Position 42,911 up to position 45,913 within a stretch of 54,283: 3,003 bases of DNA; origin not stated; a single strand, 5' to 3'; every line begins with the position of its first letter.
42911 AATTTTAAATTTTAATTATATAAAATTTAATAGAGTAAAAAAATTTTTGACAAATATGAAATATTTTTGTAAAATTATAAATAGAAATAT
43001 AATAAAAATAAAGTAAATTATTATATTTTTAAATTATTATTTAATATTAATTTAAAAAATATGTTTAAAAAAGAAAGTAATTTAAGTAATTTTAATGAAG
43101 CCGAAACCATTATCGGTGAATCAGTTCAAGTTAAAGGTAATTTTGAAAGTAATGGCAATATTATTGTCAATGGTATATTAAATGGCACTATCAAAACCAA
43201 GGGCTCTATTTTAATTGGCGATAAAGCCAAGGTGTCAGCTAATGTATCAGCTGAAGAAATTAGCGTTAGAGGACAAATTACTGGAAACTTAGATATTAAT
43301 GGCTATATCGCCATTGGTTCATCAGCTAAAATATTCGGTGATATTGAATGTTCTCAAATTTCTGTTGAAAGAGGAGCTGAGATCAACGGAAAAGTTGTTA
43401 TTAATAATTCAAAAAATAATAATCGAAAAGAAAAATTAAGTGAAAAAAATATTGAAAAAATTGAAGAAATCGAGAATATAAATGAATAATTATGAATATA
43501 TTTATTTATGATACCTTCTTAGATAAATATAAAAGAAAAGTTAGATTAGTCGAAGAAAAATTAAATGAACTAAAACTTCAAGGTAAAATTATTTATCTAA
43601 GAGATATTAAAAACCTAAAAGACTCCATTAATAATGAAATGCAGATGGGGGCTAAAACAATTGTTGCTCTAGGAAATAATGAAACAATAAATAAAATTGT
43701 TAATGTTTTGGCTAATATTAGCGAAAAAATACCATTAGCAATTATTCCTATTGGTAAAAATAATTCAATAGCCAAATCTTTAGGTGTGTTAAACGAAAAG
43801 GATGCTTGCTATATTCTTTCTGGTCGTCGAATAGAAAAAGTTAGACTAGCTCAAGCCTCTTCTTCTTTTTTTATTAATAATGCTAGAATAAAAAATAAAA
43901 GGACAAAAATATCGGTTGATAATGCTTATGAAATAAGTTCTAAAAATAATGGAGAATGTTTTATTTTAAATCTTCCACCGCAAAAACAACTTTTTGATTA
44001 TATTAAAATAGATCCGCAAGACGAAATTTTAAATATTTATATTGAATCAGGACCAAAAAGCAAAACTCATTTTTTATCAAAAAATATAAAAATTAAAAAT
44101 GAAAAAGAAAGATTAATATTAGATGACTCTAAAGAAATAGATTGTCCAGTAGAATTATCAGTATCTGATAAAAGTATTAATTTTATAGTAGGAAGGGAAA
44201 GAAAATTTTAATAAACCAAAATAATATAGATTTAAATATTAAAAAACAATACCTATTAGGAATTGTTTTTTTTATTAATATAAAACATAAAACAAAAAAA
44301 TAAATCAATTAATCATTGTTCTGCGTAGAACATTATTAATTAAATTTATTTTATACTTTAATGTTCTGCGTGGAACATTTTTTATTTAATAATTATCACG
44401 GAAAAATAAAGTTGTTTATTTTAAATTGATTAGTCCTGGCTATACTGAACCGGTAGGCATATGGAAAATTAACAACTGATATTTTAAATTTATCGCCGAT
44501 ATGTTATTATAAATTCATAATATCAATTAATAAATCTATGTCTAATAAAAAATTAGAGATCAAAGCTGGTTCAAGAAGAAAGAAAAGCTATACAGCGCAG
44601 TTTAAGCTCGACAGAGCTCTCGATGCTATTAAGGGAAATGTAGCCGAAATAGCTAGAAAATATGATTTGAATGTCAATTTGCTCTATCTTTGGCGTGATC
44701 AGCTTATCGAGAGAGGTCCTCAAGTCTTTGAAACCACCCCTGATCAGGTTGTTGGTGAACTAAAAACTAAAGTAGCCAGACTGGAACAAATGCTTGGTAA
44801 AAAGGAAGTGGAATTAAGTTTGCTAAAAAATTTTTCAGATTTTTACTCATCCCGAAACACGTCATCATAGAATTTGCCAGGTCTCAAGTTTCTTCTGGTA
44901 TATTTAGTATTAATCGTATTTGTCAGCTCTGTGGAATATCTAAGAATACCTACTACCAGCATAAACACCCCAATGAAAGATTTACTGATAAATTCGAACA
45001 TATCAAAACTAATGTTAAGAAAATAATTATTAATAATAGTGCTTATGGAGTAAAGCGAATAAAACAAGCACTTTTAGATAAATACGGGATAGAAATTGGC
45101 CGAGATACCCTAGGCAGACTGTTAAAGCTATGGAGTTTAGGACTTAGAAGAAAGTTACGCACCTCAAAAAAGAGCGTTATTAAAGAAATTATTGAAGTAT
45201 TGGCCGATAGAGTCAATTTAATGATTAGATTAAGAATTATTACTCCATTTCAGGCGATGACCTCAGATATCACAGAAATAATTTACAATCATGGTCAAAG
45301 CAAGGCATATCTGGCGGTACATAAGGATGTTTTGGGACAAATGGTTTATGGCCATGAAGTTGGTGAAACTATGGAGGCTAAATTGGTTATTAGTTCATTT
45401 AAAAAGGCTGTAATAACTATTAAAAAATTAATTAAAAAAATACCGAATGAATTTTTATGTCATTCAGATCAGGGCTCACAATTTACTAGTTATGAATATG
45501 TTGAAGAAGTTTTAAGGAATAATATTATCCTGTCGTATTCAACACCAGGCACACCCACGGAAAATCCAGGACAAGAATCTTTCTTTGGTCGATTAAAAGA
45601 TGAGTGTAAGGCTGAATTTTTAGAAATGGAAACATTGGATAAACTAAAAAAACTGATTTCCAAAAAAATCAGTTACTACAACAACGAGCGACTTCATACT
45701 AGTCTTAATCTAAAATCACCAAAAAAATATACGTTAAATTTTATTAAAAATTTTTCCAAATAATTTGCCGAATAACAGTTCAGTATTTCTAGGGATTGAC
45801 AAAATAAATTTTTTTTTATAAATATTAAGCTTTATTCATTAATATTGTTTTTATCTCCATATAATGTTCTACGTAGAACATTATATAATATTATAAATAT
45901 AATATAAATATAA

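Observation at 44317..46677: Origin-proximal array of eight parS-like 16-bp palindromes in a gene-free AT-rich spacer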

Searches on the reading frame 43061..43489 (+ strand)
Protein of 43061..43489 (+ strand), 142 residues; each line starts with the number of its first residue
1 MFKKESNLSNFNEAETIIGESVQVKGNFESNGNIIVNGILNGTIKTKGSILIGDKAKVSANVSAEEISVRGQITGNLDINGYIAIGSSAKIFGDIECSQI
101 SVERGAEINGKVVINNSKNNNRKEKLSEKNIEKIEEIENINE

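Call 50: find_homologous_proteins(query=window:43061-43486:+, max_evalue=0.00001)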
Query window:43061-43486:+ (142 aa): 79 proteins with E <= 0.00001 among 162 candidates.
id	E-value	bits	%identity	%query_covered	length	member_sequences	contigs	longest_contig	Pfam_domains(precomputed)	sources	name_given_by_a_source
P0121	9.2e-77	273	100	100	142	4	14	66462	PF04519.20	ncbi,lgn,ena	-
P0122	6.8e-66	238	86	100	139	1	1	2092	PF04519.20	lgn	-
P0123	1.5e-65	237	86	100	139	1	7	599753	PF04519.20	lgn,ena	-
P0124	3.9e-65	236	86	100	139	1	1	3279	PF04519.20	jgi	jgi:cytoskeletal protein CcmA (bactofilin family)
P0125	5.4e-65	235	85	100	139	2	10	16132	PF04519.20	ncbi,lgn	-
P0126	4.1e-60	220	80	100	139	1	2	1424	PF04519.20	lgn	-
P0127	7.7e-59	215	79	100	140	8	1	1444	PF04519.20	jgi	jgi:cytoskeletal protein CcmA (bactofilin family)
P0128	3.2e-52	194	75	85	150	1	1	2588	PF04519.20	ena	-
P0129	8.4e-51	189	71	96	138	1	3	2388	PF04519.20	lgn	-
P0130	1.1e-50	189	70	92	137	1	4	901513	PF04519.20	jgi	jgi:cytoskeletal protein CcmA (bactofilin family)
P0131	3.5e-50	187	70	90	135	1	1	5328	PF04519.20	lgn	-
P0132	4.1e-50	187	73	87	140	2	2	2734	PF04519.20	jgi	jgi:cytoskeletal protein CcmA (bactofilin family)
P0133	4.9e-49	184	74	80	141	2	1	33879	PF04519.20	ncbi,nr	ncbi:MAG: polymer-forming cytoskeletal protein [Patescibacteria group bacterium]|nr:polymer-forming 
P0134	7.4e-48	180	74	82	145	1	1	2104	PF04519.20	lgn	-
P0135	8.5e-48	180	71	87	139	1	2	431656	PF04519.20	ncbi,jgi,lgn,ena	-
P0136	2.0e-47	179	68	92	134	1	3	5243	PF04519.20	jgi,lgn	jgi:cytoskeletal protein CcmA (bactofilin family)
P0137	3.1e-47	178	63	96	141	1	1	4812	PF04519.20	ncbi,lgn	-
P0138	3.6e-47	178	71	85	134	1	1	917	PF04519.20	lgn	-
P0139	6.1e-47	177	72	80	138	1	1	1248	PF04519.20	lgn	-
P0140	1.8e-46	175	70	82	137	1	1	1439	PF04519.20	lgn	-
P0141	2.3e-46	175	66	98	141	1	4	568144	PF04519.20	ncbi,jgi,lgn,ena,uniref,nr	ncbi:hypothetical protein CVU82_04190 [Candidatus Falkowbacteria bacterium HGW-Falkowbacteria-1]|jgi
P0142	2.3e-46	175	69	91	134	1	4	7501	PF04519.20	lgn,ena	-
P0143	2.5e-46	175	66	92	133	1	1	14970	PF04519.20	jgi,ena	-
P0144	3.5e-46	174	66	92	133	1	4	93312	PF04519.20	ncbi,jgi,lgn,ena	-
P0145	3.7e-46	174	62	98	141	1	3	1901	PF04519.20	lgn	-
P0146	3.8e-46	174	71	83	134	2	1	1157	PF04519.20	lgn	-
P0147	4.2e-46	174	66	92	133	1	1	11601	PF04519.20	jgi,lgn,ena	-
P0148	6.7e-46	174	71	80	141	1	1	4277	PF04519.20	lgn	-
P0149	8.2e-46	173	66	88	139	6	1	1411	PF04519.20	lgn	-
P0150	9.6e-46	173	69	91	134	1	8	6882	PF04519.20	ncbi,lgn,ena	-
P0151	1.5e-45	172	65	92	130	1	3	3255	PF04519.20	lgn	-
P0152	1.6e-45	172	71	85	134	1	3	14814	PF04519.20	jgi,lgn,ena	-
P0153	2.1e-45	172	65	94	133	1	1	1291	PF04519.20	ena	-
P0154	3.4e-45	171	70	80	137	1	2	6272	PF04519.20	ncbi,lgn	-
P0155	8.3e-45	170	65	92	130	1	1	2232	PF04519.20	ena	-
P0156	1.4e-44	169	69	88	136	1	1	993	PF04519.20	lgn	-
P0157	3.3e-44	168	65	89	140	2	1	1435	PF04519.20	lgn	-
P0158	4.6e-44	168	69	80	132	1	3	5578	PF04519.20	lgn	-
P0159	5.5e-44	167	68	80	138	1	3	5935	PF04519.20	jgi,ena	jgi:cytoskeletal protein CcmA (bactofilin family)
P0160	9.3e-44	167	68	80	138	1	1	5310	PF04519.20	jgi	-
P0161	1.3e-43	166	68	80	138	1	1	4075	PF04519.20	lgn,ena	-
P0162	1.5e-43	166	65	92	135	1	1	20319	PF04519.20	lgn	-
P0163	2.3e-43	165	68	80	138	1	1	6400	PF04519.20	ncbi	-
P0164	2.5e-43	165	64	89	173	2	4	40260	PF04519.20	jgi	jgi:cytoskeletal protein CcmA (bactofilin family)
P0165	2.7e-43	165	68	80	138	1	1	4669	PF04519.20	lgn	-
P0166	2.9e-43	165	68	80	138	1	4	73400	PF04519.20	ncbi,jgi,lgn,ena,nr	ncbi:MAG TPA: polymer-forming cytoskeletal protein [bacterium]|nr:polymer-forming cytoskeletal prote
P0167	4.3e-43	164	63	89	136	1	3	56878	PF04519.20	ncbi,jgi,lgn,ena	ncbi:MAG: polymer-forming cytoskeletal protein [Patescibacteria group bacterium]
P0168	5.1e-43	164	65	83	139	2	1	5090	PF04519.20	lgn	-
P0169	5.8e-43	164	67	80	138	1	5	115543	PF04519.20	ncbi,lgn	-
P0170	7.1e-43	164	64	87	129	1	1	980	PF04519.20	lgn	-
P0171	1.5e-42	163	66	84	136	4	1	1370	PF04519.20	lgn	-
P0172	2.2e-42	162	64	87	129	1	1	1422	PF04519.20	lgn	-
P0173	5.2e-42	161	62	80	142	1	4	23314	PF04519.20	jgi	jgi:cytoskeletal protein CcmA (bactofilin family)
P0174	6.1e-42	161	58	96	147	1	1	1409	PF04519.20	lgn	-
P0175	9.6e-42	160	64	84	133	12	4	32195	PF04519.20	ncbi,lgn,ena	-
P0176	8.5e-41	157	64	81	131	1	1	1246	PF04519.20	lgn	-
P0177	1.1e-40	157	64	82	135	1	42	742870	PF04519.20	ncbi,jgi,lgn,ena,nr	ncbi:MAG: bactofilin family protein [Patescibacteria group bacterium]|jgi:cytoskeletal protein CcmA 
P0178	1.1e-40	157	64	82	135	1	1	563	PF04519.20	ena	-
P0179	6.1e-40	154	58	91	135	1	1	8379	PF04519.20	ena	-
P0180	9.2e-40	154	57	98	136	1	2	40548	PF04519.20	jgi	jgi:cytoskeletal protein CcmA (bactofilin family)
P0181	2.6e-39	152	60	82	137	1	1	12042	PF04519.20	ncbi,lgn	-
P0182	3.8e-39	152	58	91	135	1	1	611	PF04519.20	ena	-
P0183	1.4e-38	150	60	87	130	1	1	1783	PF04519.20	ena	-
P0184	1.0e-37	147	54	93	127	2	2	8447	PF04519.20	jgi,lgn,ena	-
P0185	2.0e-37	146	58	83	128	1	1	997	PF04519.20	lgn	-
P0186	5.1e-37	145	55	98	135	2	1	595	PF04519.20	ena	-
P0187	2.8e-35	139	57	85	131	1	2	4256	PF04519.20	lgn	-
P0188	5.0e-35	138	56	87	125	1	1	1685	PF04519.20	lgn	-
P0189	2.7e-33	133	51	96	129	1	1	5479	PF04519.20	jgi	-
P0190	1.6e-32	130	50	97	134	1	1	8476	PF04519.20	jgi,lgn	jgi:cytoskeletal protein CcmA (bactofilin family)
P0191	4.6e-32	129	52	85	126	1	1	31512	PF04519.20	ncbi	-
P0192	1.7e-27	114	49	82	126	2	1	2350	PF04519.20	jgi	jgi:cytoskeletal protein CcmA (bactofilin family)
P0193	2.0e-27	114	52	87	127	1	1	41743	PF04519.20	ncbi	-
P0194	2.3e-26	110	49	89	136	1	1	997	PF04519.20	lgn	-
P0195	1.2e-24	105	49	87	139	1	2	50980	PF04519.20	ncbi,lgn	-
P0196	1.3e-24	105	50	81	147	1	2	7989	PF04519.20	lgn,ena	-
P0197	1.7e-24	104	49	87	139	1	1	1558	PF04519.20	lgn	-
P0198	9.7e-23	99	48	81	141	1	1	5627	PF04519.20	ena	-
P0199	7.8e-21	93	42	97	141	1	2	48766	PF04519.20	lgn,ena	-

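Call 51: find_encoding_contigs(protein=P0130, flank=10000, max_places=1)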
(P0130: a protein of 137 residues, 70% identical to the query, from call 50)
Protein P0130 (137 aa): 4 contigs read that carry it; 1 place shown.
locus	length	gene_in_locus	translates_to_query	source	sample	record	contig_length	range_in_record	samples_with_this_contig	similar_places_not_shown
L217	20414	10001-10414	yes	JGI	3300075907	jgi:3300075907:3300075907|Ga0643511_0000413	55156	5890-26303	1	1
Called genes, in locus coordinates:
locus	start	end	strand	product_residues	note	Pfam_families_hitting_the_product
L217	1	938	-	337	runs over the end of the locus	PF00150:Cellulase (weak), PF02449:Glyco_hydro_42 (faint)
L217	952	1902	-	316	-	PF00892:EamA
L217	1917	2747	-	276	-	PF22435:MRM3-like_sub_bind, PF00588:SpoU_methylase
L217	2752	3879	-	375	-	PF07907:YibE_F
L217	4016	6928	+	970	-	PF00912:Transgly, PF00905:Transpeptidase, PF17957:Big_7 (weak)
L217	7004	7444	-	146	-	PF07963:N_methyl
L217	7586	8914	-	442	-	PF22053:DUF6938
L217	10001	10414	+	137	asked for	PF04519:Bactofilin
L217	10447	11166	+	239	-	PF00781:DAGK_cat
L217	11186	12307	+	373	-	PF07963:N_methyl, PF09603:Fib_succ_major (faint)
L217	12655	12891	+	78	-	-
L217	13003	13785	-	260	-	PF02096:60KD_IMP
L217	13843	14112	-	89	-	PF01809:YidD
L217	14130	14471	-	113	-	PF00825:Ribonuclease_P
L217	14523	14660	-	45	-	PF00468:Ribosomal_L34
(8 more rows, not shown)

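Call 52: find_encoding_contigs(protein=P0199, flank=10000, max_places=1)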
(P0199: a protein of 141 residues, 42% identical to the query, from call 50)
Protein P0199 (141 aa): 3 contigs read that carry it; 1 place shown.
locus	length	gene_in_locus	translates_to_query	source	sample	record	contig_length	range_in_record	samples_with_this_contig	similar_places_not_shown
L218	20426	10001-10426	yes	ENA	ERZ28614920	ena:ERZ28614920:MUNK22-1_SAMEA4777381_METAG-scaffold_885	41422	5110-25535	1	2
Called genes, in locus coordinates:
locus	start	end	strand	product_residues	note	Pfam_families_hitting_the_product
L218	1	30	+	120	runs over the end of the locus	PF01258:zf-dskA_traR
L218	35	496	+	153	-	PF01252:Peptidase_A8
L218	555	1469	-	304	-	-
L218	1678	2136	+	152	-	-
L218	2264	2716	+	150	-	-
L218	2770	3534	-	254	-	PF01978:TrmB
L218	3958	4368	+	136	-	-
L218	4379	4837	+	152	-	-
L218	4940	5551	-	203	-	-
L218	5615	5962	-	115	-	PF08378:NERD, PF02021:UPF0102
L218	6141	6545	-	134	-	-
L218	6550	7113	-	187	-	PF01209:Ubie_methyltran (weak), PF13847:Methyltransf_31, PF13649:Methyltransf_25 (weak), PF08241:Methyltransf_11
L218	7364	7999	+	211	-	PF13398:Peptidase_M50B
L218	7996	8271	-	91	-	PF01713:Smr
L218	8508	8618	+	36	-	-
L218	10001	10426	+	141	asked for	PF04519:Bactofilin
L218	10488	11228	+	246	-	PF00781:DAGK_cat (weak)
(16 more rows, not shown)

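Call 56: search_protein_families(library=pfam, proteins=[window:43061-43489:+], max_evalue=0.001)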
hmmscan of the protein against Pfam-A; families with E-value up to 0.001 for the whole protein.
window:43061-43489:+ (142 aa): 1 family
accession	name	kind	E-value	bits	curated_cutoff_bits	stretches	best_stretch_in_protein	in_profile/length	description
PF04519.19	Bactofilin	-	1.9e-23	83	27.9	1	16-112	1-97/98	Polymer-forming cytoskeletal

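Call 57: find_encoding_contigs(protein=P0121, flank=10000, max_places=3)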
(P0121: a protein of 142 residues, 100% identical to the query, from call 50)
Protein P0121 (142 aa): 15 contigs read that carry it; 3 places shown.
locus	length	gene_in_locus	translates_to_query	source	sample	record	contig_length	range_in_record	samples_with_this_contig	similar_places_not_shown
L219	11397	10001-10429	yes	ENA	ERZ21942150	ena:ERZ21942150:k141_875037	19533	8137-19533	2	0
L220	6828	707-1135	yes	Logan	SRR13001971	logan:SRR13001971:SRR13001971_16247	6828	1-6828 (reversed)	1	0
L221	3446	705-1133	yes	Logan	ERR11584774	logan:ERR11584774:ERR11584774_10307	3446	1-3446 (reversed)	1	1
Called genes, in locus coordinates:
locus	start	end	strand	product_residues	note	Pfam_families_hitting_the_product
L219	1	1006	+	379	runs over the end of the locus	PF04519:Bactofilin (weak), PF26514:DUF8173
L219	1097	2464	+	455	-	PF02878:PGM_PMM_I, PF02879:PGM_PMM_II, PF02880:PGM_PMM_III, PF00408:PGM_PMM_IV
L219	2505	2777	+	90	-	-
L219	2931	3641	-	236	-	PF00535:Glycos_transf_2, PF10111:Glyco_tranf_2_2, PF13506:Glyco_transf_21 (faint), PF13641:Glyco_tranf_2_3 (weak)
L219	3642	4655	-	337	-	PF02449:Glyco_hydro_42 (faint)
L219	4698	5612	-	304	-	PF00892:EamA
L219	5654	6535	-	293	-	PF08032:SpoU_sub_bind (faint), PF22435:MRM3-like_sub_bind, PF00588:SpoU_methylase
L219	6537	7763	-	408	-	PF07907:YibE_F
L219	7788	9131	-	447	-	PF22053:DUF6938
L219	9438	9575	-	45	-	-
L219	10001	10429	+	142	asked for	PF04519:Bactofilin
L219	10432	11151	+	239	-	PF00781:DAGK_cat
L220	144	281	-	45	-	-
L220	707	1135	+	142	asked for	PF04519:Bactofilin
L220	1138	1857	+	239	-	PF00781:DAGK_cat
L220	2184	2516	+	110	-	PF01527:HTH_Tnp_1 (weak)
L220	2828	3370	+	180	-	PF00665:rve, PF13683:rve_3, PF13333:rve_2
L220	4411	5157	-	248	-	PF02096:60KD_IMP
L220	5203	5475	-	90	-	PF01809:YidD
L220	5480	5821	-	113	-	PF00825:Ribonuclease_P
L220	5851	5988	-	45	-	PF00468:Ribosomal_L34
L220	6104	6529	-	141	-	-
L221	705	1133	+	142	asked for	PF04519:Bactofilin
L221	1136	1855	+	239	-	PF00781:DAGK_cat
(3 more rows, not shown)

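Call 67: find_encoding_contigs(protein=P0177, flank=10000, max_places=1)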
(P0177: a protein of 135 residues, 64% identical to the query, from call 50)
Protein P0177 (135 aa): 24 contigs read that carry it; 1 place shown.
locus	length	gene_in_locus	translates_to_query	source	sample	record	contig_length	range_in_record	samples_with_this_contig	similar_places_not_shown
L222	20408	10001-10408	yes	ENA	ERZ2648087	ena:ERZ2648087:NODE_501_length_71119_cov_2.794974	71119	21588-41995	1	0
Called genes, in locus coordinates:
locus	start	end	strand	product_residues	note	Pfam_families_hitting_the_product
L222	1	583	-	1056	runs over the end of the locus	PF02463:SMC_N, PF13304:AAA_21 (weak), PF13476:AAA_23 (weak), PF13304:AAA_21 (weak)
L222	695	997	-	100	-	-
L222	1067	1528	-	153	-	PF02643:DUF192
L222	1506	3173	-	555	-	PF00343:Phosphorylase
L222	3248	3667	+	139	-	PF01509:TruB_N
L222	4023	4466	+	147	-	-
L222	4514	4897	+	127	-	-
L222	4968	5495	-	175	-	-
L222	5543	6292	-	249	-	-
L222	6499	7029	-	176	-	-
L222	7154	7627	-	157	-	PF01252:Peptidase_A8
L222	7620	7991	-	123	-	PF01258:zf-dskA_traR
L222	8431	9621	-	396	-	PF22053:DUF6938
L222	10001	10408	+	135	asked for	PF04519:Bactofilin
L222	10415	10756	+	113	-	PF00781:DAGK_cat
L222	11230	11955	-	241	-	PF02096:60KD_IMP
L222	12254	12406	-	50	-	PF00825:Ribonuclease_P (weak)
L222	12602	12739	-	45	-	PF00468:Ribosomal_L34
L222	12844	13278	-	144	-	-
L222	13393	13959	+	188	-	PF13189:Cytidylate_kin2, PF13207:AAA_17, PF13238:AAA_18, PF02224:Cytidylate_kin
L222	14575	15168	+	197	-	PF00657:Lipase_GDSL, PF04311:DUF459 (weak), PF13472:Lipase_GDSL_2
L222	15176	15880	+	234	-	PF05050:Methyltransf_21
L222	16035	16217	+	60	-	PF11638:DnaA_N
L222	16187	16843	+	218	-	PF00308:Bac_DnaA, PF01695:IstB_IS21, PF01637:ATPase_2 (weak)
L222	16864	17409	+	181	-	PF08299:Bac_DnaA_C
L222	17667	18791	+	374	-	PF00712:DNA_pol3_beta, PF02767:DNA_pol3_beta_2, PF02768:DNA_pol3_beta_3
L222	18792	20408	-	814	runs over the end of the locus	PF00912:Transgly, PF00905:Transpeptidase, PF17957:Big_7 (weak)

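Call 68: find_encoding_contigs(protein=P0135, flank=10000, max_places=1)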
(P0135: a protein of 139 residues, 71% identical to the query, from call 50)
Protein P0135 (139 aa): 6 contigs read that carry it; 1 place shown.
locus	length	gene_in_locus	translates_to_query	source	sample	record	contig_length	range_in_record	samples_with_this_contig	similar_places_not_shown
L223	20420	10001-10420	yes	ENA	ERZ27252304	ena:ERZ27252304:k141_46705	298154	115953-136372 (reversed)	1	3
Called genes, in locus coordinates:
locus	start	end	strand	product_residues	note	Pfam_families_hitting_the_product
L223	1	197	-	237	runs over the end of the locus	PF00535:Glycos_transf_2, PF10111:Glyco_tranf_2_2 (faint), PF13641:Glyco_tranf_2_3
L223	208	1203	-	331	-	PF00150:Cellulase (weak), PF02449:Glyco_hydro_42 (faint)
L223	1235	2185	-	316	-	PF00892:EamA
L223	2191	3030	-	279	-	PF22435:MRM3-like_sub_bind, PF00588:SpoU_methylase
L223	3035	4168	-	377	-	PF07907:YibE_F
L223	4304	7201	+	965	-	PF00912:Transgly, PF00905:Transpeptidase, PF17957:Big_7 (weak)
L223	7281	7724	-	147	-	PF07963:N_methyl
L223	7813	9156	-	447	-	PF22053:DUF6938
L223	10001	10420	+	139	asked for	PF04519:Bactofilin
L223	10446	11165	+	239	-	PF00781:DAGK_cat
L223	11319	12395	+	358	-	PF07963:N_methyl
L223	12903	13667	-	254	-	PF02096:60KD_IMP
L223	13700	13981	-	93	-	PF01809:YidD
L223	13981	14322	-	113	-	PF00825:Ribonuclease_P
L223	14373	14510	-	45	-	PF00468:Ribosomal_L34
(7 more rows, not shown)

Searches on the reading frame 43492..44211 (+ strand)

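Call 56: search_protein_families(library=pfam, proteins=[window:43492-44211:+], max_evalue=0.001)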
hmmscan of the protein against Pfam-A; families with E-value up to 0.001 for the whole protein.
window:43492-44211:+ (239 aa): 1 family
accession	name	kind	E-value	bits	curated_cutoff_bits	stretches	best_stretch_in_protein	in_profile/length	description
PF00781.29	DAGK_cat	-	1.8e-10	40.9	23.6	1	13-121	15-124/125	Diacylglycerol kinase catalytic domain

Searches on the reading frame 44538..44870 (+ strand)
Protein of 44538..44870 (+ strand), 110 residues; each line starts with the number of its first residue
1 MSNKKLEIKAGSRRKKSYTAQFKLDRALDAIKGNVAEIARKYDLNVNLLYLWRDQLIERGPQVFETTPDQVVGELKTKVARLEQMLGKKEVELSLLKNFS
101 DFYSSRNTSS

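Call 56: search_protein_families(library=pfam, proteins=[window:44538-44870:+], max_evalue=0.001)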
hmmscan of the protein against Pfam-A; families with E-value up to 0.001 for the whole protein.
window:44538-44870:+ (110 aa): 1 family
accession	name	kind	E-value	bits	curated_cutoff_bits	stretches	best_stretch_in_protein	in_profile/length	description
PF01527.26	HTH_Tnp_1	-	1e-07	32.5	24.1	1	13-86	2-74/75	Transposase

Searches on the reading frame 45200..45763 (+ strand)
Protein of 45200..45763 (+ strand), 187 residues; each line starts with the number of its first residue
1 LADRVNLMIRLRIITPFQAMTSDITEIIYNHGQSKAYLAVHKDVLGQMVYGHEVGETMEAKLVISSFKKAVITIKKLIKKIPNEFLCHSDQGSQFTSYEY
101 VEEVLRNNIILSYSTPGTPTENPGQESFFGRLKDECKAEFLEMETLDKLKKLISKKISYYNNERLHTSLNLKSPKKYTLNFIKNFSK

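Call 56: search_protein_families(library=pfam, proteins=[window:45200-45763:+], max_evalue=0.001)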
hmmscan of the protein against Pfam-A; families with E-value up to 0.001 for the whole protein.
window:45200-45763:+ (187 aa): 3 families
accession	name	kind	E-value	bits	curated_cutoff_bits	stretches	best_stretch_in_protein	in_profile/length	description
PF13683.12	rve_3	-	8.7e-15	54.7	26.5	1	109-174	3-67/67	Integrase core domain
PF00665.32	rve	-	1.9e-11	44.6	32.6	1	16-119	4-102/102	Integrase core domain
PF13333.12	rve_2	-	3e-10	40.5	22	1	126-177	1-51/56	Integrase core domain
